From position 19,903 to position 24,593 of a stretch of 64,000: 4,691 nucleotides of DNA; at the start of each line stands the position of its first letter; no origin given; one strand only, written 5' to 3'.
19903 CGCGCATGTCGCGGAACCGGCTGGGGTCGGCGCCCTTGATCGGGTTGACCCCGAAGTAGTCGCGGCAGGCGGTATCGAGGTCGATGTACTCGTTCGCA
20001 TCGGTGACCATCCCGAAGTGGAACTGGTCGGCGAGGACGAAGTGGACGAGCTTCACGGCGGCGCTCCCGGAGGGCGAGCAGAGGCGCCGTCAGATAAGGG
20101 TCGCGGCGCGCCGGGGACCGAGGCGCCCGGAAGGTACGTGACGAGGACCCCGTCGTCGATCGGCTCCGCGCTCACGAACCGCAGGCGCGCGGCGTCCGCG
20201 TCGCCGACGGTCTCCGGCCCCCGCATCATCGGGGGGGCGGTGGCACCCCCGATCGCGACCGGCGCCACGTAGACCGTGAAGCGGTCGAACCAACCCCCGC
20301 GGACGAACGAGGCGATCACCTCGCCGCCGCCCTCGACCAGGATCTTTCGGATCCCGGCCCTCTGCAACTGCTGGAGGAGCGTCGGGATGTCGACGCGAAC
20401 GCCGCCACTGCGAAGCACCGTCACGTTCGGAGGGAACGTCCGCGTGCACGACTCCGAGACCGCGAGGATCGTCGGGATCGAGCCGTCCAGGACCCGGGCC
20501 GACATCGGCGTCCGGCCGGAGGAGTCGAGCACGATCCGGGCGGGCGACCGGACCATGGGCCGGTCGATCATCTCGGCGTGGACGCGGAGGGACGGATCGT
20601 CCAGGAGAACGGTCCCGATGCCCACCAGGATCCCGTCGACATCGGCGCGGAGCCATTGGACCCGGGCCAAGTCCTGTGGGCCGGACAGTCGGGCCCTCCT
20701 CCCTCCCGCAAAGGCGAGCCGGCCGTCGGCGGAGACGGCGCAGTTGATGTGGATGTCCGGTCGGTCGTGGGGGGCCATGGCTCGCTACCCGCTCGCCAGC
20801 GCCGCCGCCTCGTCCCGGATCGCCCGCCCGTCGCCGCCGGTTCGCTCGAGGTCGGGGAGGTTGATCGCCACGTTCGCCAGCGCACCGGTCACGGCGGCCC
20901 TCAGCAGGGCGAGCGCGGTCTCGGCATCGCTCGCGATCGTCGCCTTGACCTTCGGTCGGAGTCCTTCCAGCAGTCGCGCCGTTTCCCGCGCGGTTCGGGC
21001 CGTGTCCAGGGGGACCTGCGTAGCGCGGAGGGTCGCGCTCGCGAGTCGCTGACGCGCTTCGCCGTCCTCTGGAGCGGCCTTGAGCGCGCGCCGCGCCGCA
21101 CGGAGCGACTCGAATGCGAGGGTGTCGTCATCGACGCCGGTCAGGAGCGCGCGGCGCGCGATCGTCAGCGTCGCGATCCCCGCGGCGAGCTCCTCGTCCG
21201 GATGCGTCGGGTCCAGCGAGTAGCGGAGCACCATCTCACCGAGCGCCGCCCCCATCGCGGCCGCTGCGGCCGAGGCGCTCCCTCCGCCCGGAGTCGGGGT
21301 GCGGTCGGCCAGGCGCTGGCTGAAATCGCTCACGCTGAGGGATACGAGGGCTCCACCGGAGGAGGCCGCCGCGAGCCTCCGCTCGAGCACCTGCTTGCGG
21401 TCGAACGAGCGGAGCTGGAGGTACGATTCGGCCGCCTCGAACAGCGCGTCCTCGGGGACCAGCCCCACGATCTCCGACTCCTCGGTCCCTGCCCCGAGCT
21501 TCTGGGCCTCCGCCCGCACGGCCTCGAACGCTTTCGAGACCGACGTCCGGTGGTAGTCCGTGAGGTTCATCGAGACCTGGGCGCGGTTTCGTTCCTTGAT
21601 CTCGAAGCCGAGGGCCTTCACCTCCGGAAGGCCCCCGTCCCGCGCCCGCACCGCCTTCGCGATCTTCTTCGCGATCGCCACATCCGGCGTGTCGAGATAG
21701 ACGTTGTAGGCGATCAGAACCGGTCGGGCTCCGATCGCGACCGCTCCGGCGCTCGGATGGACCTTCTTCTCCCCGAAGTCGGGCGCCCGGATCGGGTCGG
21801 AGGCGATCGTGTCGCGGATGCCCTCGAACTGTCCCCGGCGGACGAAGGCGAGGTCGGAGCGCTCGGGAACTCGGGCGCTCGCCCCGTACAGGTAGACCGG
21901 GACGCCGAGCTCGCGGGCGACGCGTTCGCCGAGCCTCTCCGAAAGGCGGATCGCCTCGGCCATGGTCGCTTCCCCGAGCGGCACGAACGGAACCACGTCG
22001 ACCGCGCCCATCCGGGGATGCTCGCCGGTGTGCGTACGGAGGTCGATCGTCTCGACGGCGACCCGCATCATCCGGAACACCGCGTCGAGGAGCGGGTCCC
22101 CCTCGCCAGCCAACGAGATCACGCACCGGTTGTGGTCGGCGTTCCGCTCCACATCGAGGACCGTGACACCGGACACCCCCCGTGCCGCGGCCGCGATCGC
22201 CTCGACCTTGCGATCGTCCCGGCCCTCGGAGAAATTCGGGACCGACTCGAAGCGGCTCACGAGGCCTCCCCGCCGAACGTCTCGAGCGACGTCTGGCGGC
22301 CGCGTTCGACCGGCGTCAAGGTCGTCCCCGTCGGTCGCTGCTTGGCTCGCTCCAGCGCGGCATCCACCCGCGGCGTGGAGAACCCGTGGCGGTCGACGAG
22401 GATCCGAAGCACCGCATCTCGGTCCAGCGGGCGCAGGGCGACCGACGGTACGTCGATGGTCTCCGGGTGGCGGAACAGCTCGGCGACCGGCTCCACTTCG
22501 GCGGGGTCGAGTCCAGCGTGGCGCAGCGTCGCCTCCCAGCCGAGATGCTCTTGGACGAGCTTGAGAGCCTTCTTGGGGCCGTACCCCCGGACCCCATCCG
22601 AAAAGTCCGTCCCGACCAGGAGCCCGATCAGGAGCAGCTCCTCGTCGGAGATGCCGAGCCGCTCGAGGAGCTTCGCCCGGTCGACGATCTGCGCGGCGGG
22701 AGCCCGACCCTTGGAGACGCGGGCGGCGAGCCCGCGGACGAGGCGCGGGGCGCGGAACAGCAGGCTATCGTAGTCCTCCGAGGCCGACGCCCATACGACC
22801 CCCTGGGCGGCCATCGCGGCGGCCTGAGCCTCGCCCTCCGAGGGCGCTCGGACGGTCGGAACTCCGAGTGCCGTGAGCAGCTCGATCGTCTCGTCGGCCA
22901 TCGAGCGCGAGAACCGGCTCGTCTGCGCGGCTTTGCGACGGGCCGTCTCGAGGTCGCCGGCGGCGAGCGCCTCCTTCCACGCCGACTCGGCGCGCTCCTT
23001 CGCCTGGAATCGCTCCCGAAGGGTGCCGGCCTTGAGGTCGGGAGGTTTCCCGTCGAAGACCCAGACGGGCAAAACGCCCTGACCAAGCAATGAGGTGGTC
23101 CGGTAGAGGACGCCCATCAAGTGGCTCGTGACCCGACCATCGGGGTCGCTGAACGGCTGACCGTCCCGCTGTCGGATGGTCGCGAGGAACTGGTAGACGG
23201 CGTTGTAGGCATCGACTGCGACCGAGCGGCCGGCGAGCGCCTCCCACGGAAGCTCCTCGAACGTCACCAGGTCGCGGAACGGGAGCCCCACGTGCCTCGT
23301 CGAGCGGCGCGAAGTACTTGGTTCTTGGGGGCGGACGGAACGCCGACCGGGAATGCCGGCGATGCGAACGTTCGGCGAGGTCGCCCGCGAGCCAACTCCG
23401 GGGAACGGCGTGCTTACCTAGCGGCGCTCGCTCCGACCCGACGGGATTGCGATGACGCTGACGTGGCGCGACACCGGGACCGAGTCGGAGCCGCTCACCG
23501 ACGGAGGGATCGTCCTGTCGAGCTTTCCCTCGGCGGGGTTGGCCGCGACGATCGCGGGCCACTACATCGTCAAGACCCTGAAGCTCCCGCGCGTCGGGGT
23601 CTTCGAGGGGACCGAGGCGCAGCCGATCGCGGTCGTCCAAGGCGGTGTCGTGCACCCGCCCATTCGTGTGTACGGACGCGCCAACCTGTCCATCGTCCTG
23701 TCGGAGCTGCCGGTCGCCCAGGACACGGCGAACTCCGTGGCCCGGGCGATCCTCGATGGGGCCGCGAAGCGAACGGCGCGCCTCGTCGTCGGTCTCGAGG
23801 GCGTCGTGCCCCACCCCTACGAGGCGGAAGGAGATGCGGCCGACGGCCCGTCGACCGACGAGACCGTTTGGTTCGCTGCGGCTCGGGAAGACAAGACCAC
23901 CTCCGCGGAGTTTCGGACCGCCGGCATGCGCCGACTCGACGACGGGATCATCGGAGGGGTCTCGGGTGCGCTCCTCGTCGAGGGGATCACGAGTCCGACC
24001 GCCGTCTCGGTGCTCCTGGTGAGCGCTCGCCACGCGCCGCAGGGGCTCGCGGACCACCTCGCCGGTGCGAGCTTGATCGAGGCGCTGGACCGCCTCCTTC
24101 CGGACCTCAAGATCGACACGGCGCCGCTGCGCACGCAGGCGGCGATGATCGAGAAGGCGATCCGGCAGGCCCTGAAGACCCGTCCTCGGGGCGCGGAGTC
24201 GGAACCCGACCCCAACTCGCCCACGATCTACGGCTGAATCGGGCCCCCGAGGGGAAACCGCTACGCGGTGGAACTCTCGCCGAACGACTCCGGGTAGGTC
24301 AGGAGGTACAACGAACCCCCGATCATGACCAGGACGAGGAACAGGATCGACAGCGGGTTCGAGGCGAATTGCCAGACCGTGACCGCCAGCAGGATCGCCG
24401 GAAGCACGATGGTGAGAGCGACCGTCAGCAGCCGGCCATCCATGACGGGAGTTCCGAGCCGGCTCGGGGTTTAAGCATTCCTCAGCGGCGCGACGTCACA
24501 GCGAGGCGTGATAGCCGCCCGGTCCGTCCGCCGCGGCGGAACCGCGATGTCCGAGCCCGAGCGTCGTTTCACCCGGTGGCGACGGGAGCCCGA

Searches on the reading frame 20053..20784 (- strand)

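Call 50: search_protein_families(library=pfam, proteins=[window:20053-20784:-], max_evalue=0.01)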
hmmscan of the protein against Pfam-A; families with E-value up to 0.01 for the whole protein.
window:20053-20784:- (243 aa): 1 family
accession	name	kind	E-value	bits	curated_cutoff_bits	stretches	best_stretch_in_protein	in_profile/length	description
PF01872.23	RibD_C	-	9e-47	159.9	24.1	1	11-214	3-196/197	RibD C-terminal domain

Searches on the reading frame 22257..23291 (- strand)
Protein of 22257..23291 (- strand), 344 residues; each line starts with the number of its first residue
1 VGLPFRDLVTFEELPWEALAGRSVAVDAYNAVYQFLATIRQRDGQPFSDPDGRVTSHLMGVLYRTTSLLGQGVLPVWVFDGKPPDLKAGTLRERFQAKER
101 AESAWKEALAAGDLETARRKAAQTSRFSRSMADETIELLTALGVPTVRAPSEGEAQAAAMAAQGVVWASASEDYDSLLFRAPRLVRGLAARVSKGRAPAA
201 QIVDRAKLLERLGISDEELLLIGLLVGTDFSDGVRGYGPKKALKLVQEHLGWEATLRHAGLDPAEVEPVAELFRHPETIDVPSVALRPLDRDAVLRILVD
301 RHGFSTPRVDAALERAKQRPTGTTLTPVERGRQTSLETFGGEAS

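Call 50: search_protein_families(library=pfam, proteins=[window:22257-23291:-], max_evalue=0.01)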
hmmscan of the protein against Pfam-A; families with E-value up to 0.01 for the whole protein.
window:22257-23291:- (344 aa): 3 families
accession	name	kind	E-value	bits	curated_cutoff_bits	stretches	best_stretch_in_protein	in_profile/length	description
PF00867.23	XPG_I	-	1e-20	74.4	24.9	1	143-229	1-89/89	XPG I-region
PF00752.23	XPG_N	-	2.4e-17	63.7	22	1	15-99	20-99/101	XPG N-terminal domain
PF02742.21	Fe_dep_repr_C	-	0.0011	19.3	27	0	238-275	4-42/70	Iron dependent repressor, metal binding and dimerisation domain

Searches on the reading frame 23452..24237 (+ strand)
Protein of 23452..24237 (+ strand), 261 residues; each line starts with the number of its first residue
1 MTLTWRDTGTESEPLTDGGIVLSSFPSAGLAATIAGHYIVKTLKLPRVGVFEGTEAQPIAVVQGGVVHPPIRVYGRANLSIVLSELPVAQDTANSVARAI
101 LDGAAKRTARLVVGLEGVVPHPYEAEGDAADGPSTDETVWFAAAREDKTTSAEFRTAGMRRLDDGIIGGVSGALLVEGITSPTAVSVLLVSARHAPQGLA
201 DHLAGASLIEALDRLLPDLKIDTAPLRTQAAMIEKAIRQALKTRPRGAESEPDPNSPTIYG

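Call 50: search_protein_families(library=pfam, proteins=[window:23452-24237:+], max_evalue=0.01)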
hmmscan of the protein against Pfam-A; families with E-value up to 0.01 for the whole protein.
window:23452-24237:+ (261 aa): 1 family
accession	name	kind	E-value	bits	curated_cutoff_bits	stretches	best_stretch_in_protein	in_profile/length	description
PF09754.15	PAC2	-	2.2e-23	83.7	25.8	1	22-239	2-213/215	PAC2 family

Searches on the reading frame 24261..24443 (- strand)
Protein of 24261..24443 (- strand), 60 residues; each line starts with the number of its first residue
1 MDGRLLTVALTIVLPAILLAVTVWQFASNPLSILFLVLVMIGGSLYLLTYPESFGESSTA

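Call 50: search_protein_families(library=pfam, proteins=[window:24261-24443:-], max_evalue=0.01)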
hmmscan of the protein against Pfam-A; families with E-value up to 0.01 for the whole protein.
window:24261-24443:- (60 aa): 1 family
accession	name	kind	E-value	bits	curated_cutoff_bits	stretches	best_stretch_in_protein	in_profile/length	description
PF24661.1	DUF7649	-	0.0036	17.8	27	1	10-41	6-37/85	Domain of unknown function (DUF7649)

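Call 78: search_protein_families(library=phrogs, proteins=[window:24264-24443:-], max_evalue=0.01)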
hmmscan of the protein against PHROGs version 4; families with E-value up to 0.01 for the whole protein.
window:24264-24443:- (60 aa): 0 families

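Call 79: search_protein_families(library=padloc, proteins=[window:24264-24443:-], max_evalue=0.01)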
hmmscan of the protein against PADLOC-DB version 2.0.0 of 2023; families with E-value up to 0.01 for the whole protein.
window:24264-24443:- (60 aa): 0 families
